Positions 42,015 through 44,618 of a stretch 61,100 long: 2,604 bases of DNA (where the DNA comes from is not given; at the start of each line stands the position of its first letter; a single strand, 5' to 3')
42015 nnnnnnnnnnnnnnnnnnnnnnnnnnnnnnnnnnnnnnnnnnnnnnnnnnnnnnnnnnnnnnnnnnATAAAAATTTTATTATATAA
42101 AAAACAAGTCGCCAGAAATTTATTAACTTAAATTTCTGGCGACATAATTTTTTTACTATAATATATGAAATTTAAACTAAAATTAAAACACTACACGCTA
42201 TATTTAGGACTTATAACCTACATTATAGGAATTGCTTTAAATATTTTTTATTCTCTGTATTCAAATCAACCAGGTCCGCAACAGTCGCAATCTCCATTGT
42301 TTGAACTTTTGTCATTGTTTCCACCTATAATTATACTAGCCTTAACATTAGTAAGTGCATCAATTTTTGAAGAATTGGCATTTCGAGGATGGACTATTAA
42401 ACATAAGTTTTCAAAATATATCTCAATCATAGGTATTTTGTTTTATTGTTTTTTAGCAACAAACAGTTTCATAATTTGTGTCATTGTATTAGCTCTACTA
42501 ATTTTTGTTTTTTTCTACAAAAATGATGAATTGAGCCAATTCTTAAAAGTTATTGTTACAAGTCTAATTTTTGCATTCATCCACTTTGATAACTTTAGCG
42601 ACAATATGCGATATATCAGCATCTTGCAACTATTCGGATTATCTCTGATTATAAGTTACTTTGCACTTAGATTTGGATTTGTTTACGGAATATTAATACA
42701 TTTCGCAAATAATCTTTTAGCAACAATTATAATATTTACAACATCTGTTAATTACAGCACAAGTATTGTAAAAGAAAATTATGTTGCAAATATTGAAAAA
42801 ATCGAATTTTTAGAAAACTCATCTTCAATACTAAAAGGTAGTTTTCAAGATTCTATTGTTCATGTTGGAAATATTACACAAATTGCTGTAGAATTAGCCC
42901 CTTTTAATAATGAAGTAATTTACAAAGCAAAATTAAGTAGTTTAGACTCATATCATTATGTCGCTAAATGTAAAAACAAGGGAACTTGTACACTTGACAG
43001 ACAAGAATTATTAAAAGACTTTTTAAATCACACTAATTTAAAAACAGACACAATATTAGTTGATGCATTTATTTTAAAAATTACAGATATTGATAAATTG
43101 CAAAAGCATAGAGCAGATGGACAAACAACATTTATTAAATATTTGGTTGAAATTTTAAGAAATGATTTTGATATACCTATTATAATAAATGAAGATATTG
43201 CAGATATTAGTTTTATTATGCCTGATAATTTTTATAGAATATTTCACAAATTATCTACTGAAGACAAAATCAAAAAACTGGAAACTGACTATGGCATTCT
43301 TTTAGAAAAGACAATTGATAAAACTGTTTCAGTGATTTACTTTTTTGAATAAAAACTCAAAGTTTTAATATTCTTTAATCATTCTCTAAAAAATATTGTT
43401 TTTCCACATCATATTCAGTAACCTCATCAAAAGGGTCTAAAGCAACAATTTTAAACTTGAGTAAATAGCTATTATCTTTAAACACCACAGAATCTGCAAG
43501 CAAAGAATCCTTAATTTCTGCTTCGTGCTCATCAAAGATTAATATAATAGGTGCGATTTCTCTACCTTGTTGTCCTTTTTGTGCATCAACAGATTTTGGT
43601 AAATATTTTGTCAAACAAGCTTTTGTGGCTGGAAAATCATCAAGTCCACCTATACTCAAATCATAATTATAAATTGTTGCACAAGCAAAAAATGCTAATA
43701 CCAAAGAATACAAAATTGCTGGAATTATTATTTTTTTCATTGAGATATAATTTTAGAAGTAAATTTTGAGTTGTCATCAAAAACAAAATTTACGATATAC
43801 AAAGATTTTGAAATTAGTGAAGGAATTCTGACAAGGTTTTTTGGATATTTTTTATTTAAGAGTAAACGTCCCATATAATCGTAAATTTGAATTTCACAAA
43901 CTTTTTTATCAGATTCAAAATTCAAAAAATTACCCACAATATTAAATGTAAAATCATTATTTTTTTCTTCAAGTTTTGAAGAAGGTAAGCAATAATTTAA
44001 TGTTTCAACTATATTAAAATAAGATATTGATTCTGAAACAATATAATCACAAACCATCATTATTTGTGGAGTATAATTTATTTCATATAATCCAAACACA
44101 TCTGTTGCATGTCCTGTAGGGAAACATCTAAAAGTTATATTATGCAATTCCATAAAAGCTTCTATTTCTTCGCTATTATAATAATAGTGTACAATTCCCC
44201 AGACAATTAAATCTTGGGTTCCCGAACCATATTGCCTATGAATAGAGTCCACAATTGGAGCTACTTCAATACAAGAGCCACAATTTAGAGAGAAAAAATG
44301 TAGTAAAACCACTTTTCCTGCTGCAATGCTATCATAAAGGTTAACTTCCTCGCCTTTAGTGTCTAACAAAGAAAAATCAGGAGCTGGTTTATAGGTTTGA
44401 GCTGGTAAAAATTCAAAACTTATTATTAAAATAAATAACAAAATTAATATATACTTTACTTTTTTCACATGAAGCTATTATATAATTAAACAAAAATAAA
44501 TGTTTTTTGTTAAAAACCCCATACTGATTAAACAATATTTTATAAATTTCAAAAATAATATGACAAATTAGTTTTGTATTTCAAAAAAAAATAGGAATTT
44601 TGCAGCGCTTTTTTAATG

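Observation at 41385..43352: Uncharacterised two-gene module: Cys-rich-tailed lipoprotein plus CPBP intramembrane protease with an unknown C-terminal domain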

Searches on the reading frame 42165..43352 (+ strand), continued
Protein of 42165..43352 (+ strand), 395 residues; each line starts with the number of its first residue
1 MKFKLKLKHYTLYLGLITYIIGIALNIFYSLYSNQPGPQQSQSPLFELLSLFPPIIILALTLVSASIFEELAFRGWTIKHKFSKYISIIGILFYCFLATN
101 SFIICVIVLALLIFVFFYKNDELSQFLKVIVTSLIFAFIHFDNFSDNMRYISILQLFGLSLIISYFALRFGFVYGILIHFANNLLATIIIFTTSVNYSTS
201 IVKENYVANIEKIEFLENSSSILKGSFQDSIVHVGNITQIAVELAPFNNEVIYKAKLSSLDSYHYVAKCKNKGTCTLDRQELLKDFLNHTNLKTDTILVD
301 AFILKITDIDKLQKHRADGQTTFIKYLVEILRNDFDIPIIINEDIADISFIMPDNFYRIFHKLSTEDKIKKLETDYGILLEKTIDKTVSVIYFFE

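Call 107: search_protein_families(library=pfam, proteins=[L018:4580-5200:+, L034:4466-5101:+, L017:4481-5116:+, L033:1705-2454:+, L016:4439-5080:+, L015:4553-5146:+, L031:3007-3588:+], max_evalue=0.1)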
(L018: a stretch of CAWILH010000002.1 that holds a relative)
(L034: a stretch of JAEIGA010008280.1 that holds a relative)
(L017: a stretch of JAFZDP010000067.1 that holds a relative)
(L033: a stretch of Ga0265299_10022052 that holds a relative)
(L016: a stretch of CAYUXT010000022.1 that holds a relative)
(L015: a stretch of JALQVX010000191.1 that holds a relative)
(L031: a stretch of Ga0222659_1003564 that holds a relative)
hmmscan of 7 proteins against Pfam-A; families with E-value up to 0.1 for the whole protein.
L018:4580-5200:+ (207 aa): 1 family
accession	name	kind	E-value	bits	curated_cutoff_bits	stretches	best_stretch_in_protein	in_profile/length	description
PF16344.10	FecR_C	-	0.026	15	24.4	1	145-201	12-70/70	FecR, C-terminal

L034:4466-5101:+ (212 aa): 0 families

L017:4481-5116:+ (212 aa): 0 families

L033:1705-2454:+ (250 aa): 0 families

L016:4439-5080:+ (214 aa): 2 families
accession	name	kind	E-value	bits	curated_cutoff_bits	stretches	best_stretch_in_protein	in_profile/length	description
PF07862.16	Nif11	-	0.032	14.9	23.8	1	168-192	20-44/48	Nif11 domain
PF11547.14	E3_UbLigase_EDD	-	0.046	14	25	0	158-191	7-38/52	E3 ubiquitin ligase EDD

L015:4553-5146:+ (198 aa): 0 families

L031:3007-3588:+ (194 aa): 0 families

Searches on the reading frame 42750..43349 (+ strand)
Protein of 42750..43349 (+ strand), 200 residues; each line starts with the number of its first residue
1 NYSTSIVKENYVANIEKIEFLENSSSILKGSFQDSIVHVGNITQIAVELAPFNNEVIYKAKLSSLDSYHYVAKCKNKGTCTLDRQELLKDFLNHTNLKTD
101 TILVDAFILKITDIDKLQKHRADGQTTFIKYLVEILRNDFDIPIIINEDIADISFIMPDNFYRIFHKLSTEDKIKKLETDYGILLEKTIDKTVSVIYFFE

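Call 104: search_protein_families(library=pfam, alignment_id=A9, max_evalue=1)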
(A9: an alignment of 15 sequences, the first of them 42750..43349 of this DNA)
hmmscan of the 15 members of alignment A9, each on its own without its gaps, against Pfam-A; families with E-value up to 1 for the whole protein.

A. member 1, window:42750-43349:+ (200 aa): 0 families

B. families by the number of members that match (of 15 scanned): 9 families
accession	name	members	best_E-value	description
PF16344.10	FecR_C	2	0.00068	FecR, C-terminal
PF05065.19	Phage_capsid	1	0.00051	Phage capsid family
PF22403.1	DUF6981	1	0.023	Domain of unknown function (DUF6981)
PF07862.16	Nif11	1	0.032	Nif11 domain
PF11547.14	E3_UbLigase_EDD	1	0.046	E3 ubiquitin ligase EDD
PF22998.2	GNAT_LYC1-like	1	0.16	LYC1 GNAT-like C-terminal domain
PF14555.12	UBA_4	1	0.18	UBA-like domain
PF25144.1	Zn_ribbon_IFT122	1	0.23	IFT122, zinc ribbon domain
PF19063.5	DUF5759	1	0.36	Family of unknown function (DUF5759)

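Call 105: search_solved_structures(query=A9, max_evalue=5)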
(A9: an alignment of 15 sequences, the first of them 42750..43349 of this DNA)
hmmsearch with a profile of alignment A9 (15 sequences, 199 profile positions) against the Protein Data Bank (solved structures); distinct sequences matched with E-value up to 5: 5.
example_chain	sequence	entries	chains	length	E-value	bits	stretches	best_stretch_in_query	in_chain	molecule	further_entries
8pfh_D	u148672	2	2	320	0.13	15.3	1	47-101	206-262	SHS1 isoform 1 | Seventh homolog of septin 1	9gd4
3q45_A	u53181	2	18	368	0.21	14.6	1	123-181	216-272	Mandelate racemase/muconate lactonizing enzyme family; possible chloromuconate cycloisomer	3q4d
1dk2_A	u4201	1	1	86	0.86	12.6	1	38-76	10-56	DNA POLYMERASE BETA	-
1bno_A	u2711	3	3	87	0.88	12.5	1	38-76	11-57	DNA POLYMERASE BETA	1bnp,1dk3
6pas_A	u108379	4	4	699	1.2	12.1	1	39-99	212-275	Soluble guanylyl cyclase alpha-1 subunit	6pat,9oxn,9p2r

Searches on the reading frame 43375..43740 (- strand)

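Call 3: search_protein_families(library=pfam, proteins=[window:43375-43740:-], max_evalue=0.1)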
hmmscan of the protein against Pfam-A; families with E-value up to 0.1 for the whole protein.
window:43375-43740:- (121 aa): 1 family
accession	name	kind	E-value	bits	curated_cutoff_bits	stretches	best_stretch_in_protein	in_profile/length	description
PF11337.13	DUF3139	-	0.046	14.7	27.3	1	4-92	7-78/83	Protein of unknown function (DUF3139)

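Call 4: search_protein_families(library=ncbifam, proteins=[window:43375-43740:-], max_evalue=0.1)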
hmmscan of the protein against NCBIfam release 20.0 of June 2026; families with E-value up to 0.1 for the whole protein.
window:43375-43740:- (121 aa): 0 families

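Call 97: search_protein_families(library=padloc, proteins=[window:43375-43740:-], max_evalue=0.01)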
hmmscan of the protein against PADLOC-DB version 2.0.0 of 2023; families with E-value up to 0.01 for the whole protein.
window:43375-43740:- (121 aa): 0 families

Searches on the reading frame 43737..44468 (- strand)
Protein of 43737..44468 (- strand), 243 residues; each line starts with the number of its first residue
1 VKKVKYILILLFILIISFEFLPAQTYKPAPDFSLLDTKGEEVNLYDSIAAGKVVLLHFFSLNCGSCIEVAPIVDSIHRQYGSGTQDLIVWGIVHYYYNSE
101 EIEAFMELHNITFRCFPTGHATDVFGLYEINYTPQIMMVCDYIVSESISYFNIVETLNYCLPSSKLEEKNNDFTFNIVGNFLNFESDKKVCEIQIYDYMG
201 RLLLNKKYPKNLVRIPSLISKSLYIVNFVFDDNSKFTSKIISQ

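Call 3: search_protein_families(library=pfam, proteins=[window:43737-44468:-], max_evalue=0.1)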
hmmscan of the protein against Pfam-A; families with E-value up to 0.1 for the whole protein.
window:43737-44468:- (243 aa): 5 families
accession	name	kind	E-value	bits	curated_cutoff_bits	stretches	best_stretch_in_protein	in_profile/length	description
PF00578.27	AhpC-TSA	-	5.6e-07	30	26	1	27-116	3-87/124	AhpC/TSA family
PF08534.16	Redoxin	-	5.3e-06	26.7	26.6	1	27-97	4-75/148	Redoxin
PF00085.26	Thioredoxin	-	0.0024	18.3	23.5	1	48-81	14-48/103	Thioredoxin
PF13905.12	Thioredoxin_8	-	0.0028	18.4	27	1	51-138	1-87/94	Thioredoxin-like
PF18962.6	Por_Secre_tail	-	0.012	16.3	27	1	185-241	16-74/75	Secretion system C-terminal sorting domain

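Call 4: search_protein_families(library=ncbifam, proteins=[window:43737-44468:-], max_evalue=0.1)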
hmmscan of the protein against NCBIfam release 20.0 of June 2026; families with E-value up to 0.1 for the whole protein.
window:43737-44468:- (243 aa): 15 families
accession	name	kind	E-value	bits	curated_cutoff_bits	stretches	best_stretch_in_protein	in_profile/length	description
NF002854.0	PRK03147.1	subfamily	3.4e-07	30.3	170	1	25-139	38-146/176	thiol-disulfide oxidoreductase ResA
NF033708.1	T9SS_Cterm_ChiA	domain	3e-05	23.8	40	1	192-241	3-54/55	T9SS sorting signal type C domain-containing protein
TIGR04183.1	Por_Secre_tail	domain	8.3e-05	22.5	23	1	183-243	13-72/72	T9SS type A sorting domain-containing protein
NF041202.1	StoA_CxxC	exception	9.3e-05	22.3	210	1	7-115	11-115/163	endospore biogenesis thiol-disulfide oxidoreductase StoA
NF038285.1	deiodinase_rel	hypoth_equivalog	0.00046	19.7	250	1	27-89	180-242/347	deiodinase family protein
TIGR02661.1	MauD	equivalog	0.00059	19.4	188.6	1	28-79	51-102/189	methylamine dehydrogenase accessory protein MauD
TIGR01068.1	thioredoxin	equivalog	0.0012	18.9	96.8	1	46-82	8-45/101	thioredoxin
NF047696.1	ThlDiSintTplARhiz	equivalog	0.0025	17.6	230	1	21-86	69-132/219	thiol:disulfide interchange protein TlpA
TIGR01126.1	pdi_dom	equivalog_domain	0.0038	17.5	107.2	1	43-89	5-52/105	protein disulfide-isomerase domain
NF028538.0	PAP2_lipid_A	equivalog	0.0053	16.3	275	1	111-137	155-181/234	PAP2 family lipid A phosphatase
NF006960.0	PRK09437.1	equivalog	0.0055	16.6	140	1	27-77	8-58/156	thioredoxin-dependent thiol peroxidase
NF047697.1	ThioredTrxAClost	equivalog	0.0062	16.7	140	1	50-82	16-48/105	thioredoxin TrxA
NF006898.0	PRK09381.1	equivalog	0.011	16.1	138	1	46-81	16-51/109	thioredoxin TrxA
TIGR02740.1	TraF-like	hypoth_equivalog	0.027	13.7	232.25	1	50-81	168-199/276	TraF-like protein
NF038096.1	thylak_slr1796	equivalog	0.063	12.8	140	0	41-84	28-71/157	thylakoid membrane photosystem I accumulation factor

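Call 97: search_protein_families(library=padloc, proteins=[window:43737-44468:-], max_evalue=0.01)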
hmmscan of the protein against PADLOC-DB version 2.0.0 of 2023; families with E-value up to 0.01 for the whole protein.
window:43737-44468:- (243 aa): 0 families
